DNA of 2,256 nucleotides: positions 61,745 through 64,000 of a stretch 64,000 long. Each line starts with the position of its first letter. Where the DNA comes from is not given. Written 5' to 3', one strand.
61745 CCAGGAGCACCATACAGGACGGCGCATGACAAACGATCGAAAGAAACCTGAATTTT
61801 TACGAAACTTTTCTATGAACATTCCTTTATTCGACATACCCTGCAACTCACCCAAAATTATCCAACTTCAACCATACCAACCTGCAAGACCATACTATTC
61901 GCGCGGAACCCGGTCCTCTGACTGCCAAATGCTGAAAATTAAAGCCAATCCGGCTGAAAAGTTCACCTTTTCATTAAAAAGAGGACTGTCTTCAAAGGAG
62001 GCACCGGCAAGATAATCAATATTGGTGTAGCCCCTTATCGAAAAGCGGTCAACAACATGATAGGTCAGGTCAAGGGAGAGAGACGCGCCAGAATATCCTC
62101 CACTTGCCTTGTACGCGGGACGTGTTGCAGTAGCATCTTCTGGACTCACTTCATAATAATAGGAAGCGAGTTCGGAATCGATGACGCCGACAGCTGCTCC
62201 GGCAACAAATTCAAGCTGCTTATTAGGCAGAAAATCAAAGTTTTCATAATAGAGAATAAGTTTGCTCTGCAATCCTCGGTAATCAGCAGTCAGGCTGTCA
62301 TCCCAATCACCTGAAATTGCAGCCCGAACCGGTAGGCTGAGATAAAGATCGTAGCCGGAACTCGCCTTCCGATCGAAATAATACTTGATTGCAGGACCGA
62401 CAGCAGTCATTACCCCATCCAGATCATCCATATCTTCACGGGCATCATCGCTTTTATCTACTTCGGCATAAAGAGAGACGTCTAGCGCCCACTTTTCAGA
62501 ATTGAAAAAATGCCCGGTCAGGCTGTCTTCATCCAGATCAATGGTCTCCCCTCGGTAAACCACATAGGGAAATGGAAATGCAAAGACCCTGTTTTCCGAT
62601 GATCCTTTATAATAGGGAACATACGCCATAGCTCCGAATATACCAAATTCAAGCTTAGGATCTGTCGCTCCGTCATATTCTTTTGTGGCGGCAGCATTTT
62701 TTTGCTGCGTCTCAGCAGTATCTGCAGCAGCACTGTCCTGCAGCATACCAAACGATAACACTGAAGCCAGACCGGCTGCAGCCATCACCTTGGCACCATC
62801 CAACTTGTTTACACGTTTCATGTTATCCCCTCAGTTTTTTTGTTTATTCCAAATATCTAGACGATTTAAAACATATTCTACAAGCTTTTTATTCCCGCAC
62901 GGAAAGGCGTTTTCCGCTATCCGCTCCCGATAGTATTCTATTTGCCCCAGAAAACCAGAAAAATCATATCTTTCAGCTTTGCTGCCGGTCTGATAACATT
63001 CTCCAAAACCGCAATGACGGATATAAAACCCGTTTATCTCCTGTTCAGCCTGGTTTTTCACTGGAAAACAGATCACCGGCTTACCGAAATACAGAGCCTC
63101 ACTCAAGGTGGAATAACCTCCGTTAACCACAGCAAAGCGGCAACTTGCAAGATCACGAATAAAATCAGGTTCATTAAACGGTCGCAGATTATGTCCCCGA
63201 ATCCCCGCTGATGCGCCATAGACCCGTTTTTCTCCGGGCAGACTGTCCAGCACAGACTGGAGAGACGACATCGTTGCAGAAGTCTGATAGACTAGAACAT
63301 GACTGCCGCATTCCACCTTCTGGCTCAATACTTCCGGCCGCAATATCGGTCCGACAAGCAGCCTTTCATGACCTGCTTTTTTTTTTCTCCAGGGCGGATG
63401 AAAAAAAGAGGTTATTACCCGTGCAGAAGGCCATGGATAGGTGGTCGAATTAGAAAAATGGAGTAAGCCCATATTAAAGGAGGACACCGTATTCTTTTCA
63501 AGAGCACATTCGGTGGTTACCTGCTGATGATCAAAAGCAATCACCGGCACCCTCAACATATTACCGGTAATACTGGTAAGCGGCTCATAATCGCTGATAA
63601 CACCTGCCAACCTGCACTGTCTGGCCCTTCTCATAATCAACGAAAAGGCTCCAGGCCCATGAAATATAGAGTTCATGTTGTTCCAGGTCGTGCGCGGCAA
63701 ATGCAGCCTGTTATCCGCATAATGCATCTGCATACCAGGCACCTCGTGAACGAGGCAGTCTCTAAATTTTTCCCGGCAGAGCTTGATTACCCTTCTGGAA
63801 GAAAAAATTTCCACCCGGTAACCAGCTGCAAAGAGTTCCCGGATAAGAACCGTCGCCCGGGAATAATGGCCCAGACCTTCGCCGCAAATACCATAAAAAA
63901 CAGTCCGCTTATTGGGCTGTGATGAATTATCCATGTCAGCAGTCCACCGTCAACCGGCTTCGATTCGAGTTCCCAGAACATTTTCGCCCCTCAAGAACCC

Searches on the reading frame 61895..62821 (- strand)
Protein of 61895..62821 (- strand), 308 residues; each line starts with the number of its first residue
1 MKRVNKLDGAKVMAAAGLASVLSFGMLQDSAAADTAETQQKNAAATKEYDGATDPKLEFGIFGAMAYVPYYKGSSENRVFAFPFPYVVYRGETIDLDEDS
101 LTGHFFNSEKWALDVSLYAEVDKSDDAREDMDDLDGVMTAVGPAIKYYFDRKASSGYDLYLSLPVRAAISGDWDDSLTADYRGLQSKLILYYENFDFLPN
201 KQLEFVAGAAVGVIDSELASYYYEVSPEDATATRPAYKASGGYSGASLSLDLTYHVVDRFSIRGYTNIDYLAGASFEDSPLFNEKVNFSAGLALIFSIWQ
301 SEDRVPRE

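Call 18: search_protein_families(library=pfam, proteins=[window:61895-62821:-], max_evalue=0.1)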
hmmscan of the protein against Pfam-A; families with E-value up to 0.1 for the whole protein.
window:61895-62821:- (308 aa): 1 family
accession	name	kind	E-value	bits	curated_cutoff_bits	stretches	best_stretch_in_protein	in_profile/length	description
PF06629.18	MipA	-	1.9e-34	120.2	24.2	1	63-296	3-219/221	MltA-interacting protein MipA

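Call 19: search_protein_families(library=ncbifam, proteins=[window:61895-62821:-], max_evalue=0.001)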
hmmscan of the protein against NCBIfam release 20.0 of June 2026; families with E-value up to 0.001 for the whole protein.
window:61895-62821:- (308 aa): 1 family
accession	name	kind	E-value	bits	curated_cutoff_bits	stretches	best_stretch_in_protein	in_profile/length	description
NF045789.1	OmpVVibrio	equivalog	1.1e-09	38.2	400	1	62-296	42-257/259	outer membrane protein OmpV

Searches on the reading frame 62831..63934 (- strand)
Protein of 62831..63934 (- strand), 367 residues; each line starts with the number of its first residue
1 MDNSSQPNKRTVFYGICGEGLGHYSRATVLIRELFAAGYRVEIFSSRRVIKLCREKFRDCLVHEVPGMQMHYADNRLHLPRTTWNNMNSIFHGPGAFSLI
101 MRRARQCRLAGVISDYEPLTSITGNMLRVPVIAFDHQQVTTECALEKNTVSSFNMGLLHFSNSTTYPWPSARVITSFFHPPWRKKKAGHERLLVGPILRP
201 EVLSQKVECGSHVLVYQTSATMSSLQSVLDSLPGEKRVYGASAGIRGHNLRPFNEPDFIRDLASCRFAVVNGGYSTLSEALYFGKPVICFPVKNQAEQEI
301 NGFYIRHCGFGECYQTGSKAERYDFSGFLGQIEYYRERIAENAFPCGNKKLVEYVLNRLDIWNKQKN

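Call 18: search_protein_families(library=pfam, proteins=[window:62831-63934:-], max_evalue=0.1)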
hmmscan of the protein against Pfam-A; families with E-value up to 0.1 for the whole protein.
window:62831-63934:- (367 aa): 2 families
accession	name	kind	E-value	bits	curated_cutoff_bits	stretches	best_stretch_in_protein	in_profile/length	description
PF13528.12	Glyco_trans_1_3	-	4.9e-60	203.8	25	1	12-315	3-305/322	Glycosyl transferase family 1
PF04101.22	Glyco_tran_28_C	-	0.0098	16.4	22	1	271-315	78-124/166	Glycosyltransferase family 28 C-terminal domain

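Call 19: search_protein_families(library=ncbifam, proteins=[window:62831-63934:-], max_evalue=0.001)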
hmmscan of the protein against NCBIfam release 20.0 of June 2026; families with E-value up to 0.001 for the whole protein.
window:62831-63934:- (367 aa): 1 family
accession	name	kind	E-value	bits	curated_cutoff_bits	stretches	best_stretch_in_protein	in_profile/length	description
TIGR00661.1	MJ1255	subfamily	7.3e-40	137.2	195.9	1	12-316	2-299/321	MJ1255/VC2487 family glycosyltransferase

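Call 41: find_encoding_contigs(protein=window:62831-63934:-, flank=10000, max_places=2)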
Protein window:62831-63934:- (367 aa): 1 contig read that carries it; 1 place shown.
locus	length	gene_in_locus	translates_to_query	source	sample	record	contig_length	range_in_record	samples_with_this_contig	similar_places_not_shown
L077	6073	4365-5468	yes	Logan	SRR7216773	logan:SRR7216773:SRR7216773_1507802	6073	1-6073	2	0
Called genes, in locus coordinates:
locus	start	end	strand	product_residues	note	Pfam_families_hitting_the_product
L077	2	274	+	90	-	?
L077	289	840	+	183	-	-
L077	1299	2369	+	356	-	-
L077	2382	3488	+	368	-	PF00348:polyprenyl_synt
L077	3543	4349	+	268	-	PF00696:AA_kinase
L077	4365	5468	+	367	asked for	PF13528:Glyco_trans_1_3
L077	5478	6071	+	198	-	?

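Call 44: search_protein_families(library=ncbifam, proteins=[L077:1299-2369:+, L077:2382-3488:+, L077:3543-4349:+, L077:289-840:+], max_evalue=0.01)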
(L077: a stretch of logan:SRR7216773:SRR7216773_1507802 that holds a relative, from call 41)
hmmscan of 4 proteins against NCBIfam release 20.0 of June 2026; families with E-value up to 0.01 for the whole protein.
L077:1299-2369:+ (356 aa): 0 families

L077:2382-3488:+ (368 aa): 16 families
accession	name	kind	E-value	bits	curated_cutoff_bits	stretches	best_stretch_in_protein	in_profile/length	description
NF040698.1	IdsA_Meth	equivalog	8.5e-34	117.2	468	1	70-366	36-327/328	short chain isoprenyl diphosphate synthase IdsA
NF041003.1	GGPP_syn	equivalog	2.2e-26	92.7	500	1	59-366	23-325/326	geranylgeranyl diphosphate synthase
NF041169.1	f2_encap_cargo4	exception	1.9e-24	86.5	450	1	73-366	47-333/334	family 2 encapsulin nanocompartment cargo protein polyprenyl transferase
NF042417.1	NPPPS_Mycobact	equivalog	1.2e-19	70.6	600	1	67-365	47-333/335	nonaprenyl/(2E,6E)-farnesyl/geranylgeranyl diphosphat synthase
TIGR02748.1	GerC3_HepT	equivalog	5.4e-19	68.4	456.55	1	63-365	30-317/319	heptaprenyl diphosphate synthase component II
NF045628.1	HxpDPsynlarge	equivalog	5.6e-18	65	500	1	63-353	22-298/311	hexaprenyl-diphosphate synthase large subunit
TIGR02749.1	prenyl_cyano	equivalog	4e-17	62.2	383.2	1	63-354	30-310/322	solanesyl diphosphate synthase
NF045485.1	FPPsyn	subfamily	1.1e-16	60.9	275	1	72-299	33-261/288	farnesyl diphosphate synthase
NF008140.0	PRK10888.1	equivalog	3.9e-16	59.3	412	1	68-302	36-260/323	octaprenyl diphosphate synthase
NF042416.1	GFPPS_Mycobact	equivalog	2e-14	53.4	600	2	60-136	26-105/350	bifunctional (2E,6E)-farnesyl/geranyl diphosphate synthase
NF045549.1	GGPPsyn_IdsB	equivalog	1.5e-12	47.2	475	1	74-290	63-273/346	geranylgeranyl diphosphate synthase IdsB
NF045685.1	GGPPSynCrtE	equivalog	1e-10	41.1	460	1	65-289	31-256/293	geranylgeranyl diphosphate synthase CrtE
NF040789.2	gerfarn_diphsyn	equivalog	1.9e-08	33.9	560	1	104-363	90-341/345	geranylfarnesyl diphosphate synthase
NF040936.1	hexpp_archaea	equivalog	3.4e-06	26.6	400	1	70-136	35-101/275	hexaprenyl pyrophosphate synthase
NF007877.0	PRK10581.1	equivalog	4.4e-06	26.1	321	1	75-298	43-268/299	(2E,6E)-farnesyl diphosphate synthase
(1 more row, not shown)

L077:3543-4349:+ (268 aa): 9 families
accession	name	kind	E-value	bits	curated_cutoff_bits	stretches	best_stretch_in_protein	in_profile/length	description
NF040647.1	IPPK_Arch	equivalog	8.3e-44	149.8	120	1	10-265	2-259/259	isopentenyl phosphate kinase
NF000338.1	fomA_AB016934.1.gene6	equivalog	2.9e-13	49.5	550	1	8-254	5-243/266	fosfomycin resistance kinase FomA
NF000122.1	485965_fosC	equivalog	1.5e-11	44.7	350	1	95-231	15-145/182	fosfomycin resistance kinase FosC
TIGR00761.1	argB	equivalog_domain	6.6e-11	42.2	151.3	1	123-236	123-224/231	acetylglutamate kinase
TIGR01027.1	proB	equivalog_domain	2.1e-05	23.9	186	1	157-266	145-252/363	glutamate 5-kinase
TIGR01092.1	P5CS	equivalog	0.00061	18.1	796.75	1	156-260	168-269/715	delta l-pyrroline-5-carboxylate synthetase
TIGR02076.1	pyrH_arch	equivalog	0.0032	17.1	158.05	0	149-209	110-168/222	UMP kinase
NF010662.0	PRK14058.1-4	equivalog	0.0034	16.6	194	0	155-255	168-254/264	[LysW]-aminoadipate/[LysW]-glutamate kinase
NF005159.0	PRK06635.2-3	equivalog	0.0054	15.8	379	0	124-185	124-188/406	aspartate kinase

L077:289-840:+ (183 aa): 0 families

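Call 45: search_solved_structures(query=L077:1299-2369:+, max_evalue=1)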
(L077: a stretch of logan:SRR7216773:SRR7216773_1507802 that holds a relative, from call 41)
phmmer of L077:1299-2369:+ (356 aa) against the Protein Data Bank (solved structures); distinct sequences matched with E-value up to 1: 0.

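Call 50: search_protein_families(library=pfam, alignment_id=A2, max_evalue=10)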
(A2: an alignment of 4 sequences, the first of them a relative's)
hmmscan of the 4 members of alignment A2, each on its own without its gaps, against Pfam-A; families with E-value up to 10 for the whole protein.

A. member 1, L077:1299-2369:+ (356 aa): 0 families

B. families by the number of members that match (of 4 scanned): 0 families

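Call 75: find_homologous_proteins(query=L077:3543-4349:+)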
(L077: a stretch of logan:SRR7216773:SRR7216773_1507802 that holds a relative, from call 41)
Query L077:3543-4349:+ (268 aa): 19 proteins with E <= 0.001 among 642 candidates.
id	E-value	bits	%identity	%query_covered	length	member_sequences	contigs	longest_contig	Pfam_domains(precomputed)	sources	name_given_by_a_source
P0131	3.0e-171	586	100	98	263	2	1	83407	PF00696.34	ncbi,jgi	-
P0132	2.6e-153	527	87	100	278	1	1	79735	PF00696.34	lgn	-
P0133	1.2e-112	394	69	98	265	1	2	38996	PF00696.34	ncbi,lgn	-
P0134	1.1e-102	361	65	98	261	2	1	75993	PF00696.34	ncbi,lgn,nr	ncbi:MAG: hypothetical protein CSA26_07135 [Desulfobacterales bacterium]|nr:MAG: hypothetical protei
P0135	1.5e-102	360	62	98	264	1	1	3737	PF00696.34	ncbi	-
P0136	2.1e-97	344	59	97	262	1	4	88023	PF00696.34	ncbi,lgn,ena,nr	ncbi:MAG: hypothetical protein D6B25_18305 [Desulfobulbaceae bacterium]|nr:MAG: hypothetical protein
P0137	3.6e-97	343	61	96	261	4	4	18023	PF00696.34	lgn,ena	-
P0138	1.8e-84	301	53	98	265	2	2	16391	PF00696.34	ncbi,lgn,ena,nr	ncbi:MAG: hypothetical protein KAJ62_12795 [Desulfobacteraceae bacterium]|nr:hypothetical protein [D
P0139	1.1e-60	223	44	98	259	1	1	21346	PF00696.34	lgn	-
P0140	1.5e-57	213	43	98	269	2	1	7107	PF00696.34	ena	-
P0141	1.8e-57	213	47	97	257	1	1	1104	PF00696.34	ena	-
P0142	9.5e-57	210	41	98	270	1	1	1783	PF00696.34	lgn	-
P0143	2.4e-54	203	43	97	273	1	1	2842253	PF00696.34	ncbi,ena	-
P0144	3.5e-53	199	43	97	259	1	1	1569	PF00696.34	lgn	-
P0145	6.5e-52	195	41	96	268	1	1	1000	PF00696.34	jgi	jgi:isopentenyl phosphate kinase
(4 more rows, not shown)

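Call 90: search_protein_representatives(protein=P0131)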
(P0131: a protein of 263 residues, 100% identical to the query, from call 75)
Query: 263 residues. Proteins with E-value up to 0.001 (for the whole library): 1871; up to 1e-10: 641; up to 1e-30: 38. The best 150 are listed.
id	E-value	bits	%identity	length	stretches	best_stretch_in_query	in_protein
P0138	5.3e-85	301.3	53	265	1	1-262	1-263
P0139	3.4e-61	223.3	45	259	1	2-261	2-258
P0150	2.0e-55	204.4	41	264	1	2-261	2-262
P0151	1.0e-54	202.0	42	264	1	1-260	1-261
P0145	2.0e-52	194.6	41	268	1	4-261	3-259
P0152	5.0e-49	183.4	40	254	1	1-260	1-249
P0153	1.3e-48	182.1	37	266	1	4-260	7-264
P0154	1.1e-47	179.0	40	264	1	1-260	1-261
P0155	8.4e-46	172.9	39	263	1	2-260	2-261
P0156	1.6e-44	168.6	39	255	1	4-260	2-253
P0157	1.9e-44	168.5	38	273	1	4-261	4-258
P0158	1.1e-43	166.0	39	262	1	4-261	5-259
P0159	1.6e-43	165.4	40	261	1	5-261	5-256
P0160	2.7e-43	164.6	36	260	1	2-259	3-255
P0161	5.7e-43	163.6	37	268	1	2-258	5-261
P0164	4.9e-41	157.3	41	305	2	118-259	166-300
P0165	6.5e-41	156.8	38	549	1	4-260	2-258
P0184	1.3e-30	123.1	34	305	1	2-260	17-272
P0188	2.9e-27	112.1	34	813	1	3-261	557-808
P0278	9.5e-18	81.0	30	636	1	5-260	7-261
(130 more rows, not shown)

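Call 91: search_protein_families(library=pfam, proteins=[P0165, P0278, P0188, P0164, P0184], max_evalue=0.001)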
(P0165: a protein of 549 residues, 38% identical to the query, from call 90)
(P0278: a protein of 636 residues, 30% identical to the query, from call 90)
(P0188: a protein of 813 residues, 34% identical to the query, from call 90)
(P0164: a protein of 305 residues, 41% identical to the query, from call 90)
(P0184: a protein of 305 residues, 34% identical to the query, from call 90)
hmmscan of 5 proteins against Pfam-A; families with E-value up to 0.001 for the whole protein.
P0165 (549 aa): 2 families
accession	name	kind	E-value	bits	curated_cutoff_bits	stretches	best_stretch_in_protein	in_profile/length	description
PF16811.11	TAtT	-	4.9e-38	131.4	26.5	1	306-540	4-259/263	TRAP transporter T-component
PF00696.33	AA_kinase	-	6.9e-21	75.5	24.9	1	3-235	4-232/234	Amino acid kinase family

P0278 (636 aa): 5 families
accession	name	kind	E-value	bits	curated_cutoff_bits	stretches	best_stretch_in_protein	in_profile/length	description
PF00696.33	AA_kinase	-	2e-44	152.5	24.9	1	6-240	3-234/234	Amino acid kinase family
PF01070.24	FMN_dh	-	8.3e-22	78.1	24.9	2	445-609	208-347/350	FMN-dependent dehydrogenase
PF00478.31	IMPDH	-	3.6e-06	26.7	25.6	0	525-561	196-233/345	IMP dehydrogenase / GMP reductase domain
PF01180.27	DHO_dh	-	2e-05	24.4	27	1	529-564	232-269/291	Dihydroorotate dehydrogenase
PF04481.18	DUF561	-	0.00044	20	21.6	0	521-588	172-238/243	Protein of unknown function (DUF561)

P0188 (813 aa): 5 families
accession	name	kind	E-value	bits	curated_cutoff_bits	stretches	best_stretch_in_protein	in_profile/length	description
PF00696.33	AA_kinase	-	1.7e-27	97.1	24.9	1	558-786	3-234/234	Amino acid kinase family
PF03176.21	MMPL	-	1.9e-18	67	20.5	2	2-175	128-306/333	MMPL family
PF12349.14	Sterol-sensing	-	2e-13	50.9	22.3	1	49-175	14-140/153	Sterol-sensing domain of SREBP cleavage-activation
PF02460.24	Patched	-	7.9e-06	26.1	23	0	45-170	32-156/156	Patched SSD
PF02355.23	SecD_SecF_C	-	0.0002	21.2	20.5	0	389-473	23-106/189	Protein export membrane protein SecD/SecF, C-terminal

P0164 (305 aa): 1 family
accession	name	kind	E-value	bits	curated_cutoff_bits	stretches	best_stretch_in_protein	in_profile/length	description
PF00696.33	AA_kinase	-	2.1e-24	87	24.9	1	6-280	2-233/234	Amino acid kinase family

P0184 (305 aa): 1 family
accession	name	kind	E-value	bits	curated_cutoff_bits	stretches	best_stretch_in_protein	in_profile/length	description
PF00696.33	AA_kinase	-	8.4e-31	107.9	24.9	1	18-250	2-233/234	Amino acid kinase family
